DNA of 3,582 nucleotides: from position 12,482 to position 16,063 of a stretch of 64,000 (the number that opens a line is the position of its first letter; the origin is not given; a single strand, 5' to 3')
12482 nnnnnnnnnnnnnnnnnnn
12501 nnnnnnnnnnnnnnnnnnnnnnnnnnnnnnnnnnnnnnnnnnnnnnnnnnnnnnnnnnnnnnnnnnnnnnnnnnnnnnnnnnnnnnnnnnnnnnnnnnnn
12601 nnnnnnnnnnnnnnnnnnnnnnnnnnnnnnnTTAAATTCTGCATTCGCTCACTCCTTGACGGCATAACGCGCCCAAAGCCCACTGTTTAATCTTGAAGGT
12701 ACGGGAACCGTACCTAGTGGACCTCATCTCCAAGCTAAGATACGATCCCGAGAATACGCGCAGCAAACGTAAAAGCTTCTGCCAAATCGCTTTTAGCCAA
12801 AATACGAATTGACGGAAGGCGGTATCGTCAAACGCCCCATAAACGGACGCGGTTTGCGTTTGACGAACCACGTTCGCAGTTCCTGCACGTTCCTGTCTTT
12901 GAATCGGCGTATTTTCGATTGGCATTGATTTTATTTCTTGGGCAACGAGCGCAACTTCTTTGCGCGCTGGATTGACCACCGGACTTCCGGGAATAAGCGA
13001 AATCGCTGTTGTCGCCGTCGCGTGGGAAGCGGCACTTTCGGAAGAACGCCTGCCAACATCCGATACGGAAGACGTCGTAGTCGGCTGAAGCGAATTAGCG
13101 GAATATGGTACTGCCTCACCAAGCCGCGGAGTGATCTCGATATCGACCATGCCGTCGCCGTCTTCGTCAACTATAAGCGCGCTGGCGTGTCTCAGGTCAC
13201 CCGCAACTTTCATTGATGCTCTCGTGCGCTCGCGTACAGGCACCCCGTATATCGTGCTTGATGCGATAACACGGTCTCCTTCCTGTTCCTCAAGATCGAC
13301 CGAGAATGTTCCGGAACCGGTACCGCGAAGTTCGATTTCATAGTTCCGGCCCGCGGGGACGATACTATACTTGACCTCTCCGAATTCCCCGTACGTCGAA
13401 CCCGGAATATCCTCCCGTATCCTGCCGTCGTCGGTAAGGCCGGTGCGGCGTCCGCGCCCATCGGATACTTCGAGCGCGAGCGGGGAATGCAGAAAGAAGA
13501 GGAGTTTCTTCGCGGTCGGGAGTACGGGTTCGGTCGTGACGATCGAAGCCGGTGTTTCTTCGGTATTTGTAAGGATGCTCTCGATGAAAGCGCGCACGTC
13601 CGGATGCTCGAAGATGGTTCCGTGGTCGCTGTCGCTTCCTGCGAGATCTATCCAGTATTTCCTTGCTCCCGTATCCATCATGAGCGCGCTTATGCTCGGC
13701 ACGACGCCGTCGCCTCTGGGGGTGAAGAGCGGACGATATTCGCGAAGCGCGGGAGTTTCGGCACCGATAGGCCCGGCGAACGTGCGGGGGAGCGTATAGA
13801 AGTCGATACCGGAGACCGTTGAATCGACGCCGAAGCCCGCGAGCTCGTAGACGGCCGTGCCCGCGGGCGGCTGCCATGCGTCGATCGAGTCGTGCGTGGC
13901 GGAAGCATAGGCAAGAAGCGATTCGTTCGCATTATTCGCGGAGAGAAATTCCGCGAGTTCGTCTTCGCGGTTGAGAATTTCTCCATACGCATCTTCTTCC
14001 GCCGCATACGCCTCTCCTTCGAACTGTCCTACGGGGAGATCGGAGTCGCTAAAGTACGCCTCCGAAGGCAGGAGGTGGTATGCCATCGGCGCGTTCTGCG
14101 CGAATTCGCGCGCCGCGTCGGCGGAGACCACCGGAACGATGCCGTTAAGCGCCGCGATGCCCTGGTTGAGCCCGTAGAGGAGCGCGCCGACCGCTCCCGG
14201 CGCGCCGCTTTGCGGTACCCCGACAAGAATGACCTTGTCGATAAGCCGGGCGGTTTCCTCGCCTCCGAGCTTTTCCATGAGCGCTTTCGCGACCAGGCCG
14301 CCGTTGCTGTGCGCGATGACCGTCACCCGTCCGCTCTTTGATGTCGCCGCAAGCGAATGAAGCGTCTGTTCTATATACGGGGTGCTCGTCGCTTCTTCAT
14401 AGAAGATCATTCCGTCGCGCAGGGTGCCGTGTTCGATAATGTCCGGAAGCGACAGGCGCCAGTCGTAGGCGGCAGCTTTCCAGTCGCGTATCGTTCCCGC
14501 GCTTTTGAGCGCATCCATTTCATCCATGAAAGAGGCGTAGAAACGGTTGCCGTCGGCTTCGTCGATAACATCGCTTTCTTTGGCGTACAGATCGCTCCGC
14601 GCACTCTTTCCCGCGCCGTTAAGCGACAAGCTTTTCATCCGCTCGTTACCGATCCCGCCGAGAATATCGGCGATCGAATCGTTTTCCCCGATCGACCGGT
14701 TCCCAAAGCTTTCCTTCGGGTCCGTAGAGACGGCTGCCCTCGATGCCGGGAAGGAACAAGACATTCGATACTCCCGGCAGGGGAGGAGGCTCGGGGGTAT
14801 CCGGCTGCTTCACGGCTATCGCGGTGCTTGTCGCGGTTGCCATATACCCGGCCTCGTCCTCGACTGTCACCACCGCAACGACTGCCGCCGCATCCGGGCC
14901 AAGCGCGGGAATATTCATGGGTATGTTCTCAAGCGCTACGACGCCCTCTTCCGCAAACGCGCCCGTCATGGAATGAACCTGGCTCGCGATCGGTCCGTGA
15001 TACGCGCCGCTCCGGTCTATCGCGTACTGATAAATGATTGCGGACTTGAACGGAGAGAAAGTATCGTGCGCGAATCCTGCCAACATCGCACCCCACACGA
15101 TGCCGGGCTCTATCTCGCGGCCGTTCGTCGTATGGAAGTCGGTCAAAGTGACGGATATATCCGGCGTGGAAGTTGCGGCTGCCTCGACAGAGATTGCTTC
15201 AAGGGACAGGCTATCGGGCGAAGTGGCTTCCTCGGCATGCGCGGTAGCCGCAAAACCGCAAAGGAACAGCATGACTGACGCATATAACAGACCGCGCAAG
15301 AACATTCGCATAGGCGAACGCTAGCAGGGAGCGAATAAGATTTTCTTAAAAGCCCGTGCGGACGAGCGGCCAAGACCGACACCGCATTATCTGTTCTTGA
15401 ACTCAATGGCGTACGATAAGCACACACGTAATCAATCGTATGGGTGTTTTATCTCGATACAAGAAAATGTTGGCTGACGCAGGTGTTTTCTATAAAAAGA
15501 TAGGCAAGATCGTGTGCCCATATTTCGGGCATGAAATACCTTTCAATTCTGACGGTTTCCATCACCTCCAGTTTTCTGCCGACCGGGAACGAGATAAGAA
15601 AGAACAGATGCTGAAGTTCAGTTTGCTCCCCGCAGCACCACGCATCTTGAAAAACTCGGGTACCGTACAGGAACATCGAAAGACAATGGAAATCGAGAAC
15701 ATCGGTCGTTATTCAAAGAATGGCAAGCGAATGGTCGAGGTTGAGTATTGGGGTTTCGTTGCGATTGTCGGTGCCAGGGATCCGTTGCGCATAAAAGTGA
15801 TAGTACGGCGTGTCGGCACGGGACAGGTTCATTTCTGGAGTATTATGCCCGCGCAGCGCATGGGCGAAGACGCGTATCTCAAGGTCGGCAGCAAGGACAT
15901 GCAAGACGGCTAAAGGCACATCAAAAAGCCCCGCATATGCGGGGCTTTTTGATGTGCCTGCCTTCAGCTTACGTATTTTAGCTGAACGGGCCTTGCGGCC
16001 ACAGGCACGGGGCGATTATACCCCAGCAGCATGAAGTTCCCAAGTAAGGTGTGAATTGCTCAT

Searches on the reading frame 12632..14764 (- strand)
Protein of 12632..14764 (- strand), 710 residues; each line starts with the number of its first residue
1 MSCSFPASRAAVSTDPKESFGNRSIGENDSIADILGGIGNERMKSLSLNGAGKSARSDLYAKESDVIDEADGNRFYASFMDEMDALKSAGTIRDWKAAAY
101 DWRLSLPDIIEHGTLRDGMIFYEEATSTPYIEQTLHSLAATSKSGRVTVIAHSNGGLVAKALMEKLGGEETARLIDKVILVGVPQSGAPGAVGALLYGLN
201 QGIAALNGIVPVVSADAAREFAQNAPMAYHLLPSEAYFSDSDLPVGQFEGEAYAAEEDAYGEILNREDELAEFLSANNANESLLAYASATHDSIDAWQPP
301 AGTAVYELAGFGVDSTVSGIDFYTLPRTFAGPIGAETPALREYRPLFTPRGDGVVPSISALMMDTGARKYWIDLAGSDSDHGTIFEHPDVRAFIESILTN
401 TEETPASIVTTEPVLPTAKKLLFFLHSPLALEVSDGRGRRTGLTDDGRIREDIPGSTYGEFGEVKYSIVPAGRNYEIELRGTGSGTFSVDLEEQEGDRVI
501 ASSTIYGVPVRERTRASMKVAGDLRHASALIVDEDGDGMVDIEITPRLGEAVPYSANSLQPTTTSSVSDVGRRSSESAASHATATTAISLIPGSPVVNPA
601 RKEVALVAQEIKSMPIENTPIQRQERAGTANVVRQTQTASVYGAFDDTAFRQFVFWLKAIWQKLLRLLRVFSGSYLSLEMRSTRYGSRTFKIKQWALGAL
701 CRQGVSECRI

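Call 42: search_protein_families(library=pfam, proteins=[window:12632-14764:-], max_evalue=0.001)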
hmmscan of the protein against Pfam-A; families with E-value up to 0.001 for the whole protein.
window:12632-14764:- (710 aa): 3 families
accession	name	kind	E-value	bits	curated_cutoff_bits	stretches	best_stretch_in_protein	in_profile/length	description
PF02450.21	LCAT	-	4.5e-12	46.3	21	1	76-236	66-207/392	Lecithin:cholesterol acyltransferase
PF24096.1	DUF7379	-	7.3e-06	26.5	33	1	137-189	60-116/191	Domain of unknown function (DUF7379)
PF05990.18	DUF900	-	0.00089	19.2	20.5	0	126-180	75-132/232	Alpha/beta hydrolase of unknown function (DUF900)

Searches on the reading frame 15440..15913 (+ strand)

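Call 42: search_protein_families(library=pfam, proteins=[window:15440-15913:+], max_evalue=0.001)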
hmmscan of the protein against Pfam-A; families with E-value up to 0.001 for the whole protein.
window:15440-15913:+ (157 aa): 1 family
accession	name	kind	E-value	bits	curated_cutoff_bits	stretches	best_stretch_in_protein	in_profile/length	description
PF18798.6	LPD3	-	0.00063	20.4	27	0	17-92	13-88/114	Large polyvalent protein-associated domain 3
